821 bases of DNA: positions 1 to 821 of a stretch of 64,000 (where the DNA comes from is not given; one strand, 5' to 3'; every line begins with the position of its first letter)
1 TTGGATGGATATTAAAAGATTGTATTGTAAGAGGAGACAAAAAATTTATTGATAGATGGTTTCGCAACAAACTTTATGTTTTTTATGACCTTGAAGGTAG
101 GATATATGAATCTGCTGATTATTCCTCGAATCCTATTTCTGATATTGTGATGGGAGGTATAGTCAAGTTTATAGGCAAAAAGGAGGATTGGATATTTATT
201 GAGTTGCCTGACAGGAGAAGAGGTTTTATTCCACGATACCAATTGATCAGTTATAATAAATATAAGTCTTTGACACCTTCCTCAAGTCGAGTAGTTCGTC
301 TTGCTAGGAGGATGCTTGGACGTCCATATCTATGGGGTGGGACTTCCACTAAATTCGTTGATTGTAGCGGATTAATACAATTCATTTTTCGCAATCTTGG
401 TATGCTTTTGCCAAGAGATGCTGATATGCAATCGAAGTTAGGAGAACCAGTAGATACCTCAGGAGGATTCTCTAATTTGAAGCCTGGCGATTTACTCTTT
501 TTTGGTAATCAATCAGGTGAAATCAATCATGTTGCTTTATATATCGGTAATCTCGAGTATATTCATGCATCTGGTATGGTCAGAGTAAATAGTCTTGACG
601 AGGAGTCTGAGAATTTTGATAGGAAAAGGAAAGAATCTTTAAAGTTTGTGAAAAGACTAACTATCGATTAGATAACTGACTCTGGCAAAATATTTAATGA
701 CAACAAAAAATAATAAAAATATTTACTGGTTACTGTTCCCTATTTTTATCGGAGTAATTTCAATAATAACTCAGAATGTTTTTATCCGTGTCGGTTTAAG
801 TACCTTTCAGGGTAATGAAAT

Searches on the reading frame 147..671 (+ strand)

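Call 72: search_protein_families(library=pfam, proteins=[window:147-671:+], max_evalue=0.001)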
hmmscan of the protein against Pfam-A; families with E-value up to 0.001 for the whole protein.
window:147-671:+ (174 aa): 1 family
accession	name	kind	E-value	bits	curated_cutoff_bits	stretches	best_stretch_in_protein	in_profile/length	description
PF00877.26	NLPC_P60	-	9.7e-24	83.8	23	1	58-152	1-93/105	NlpC/P60 family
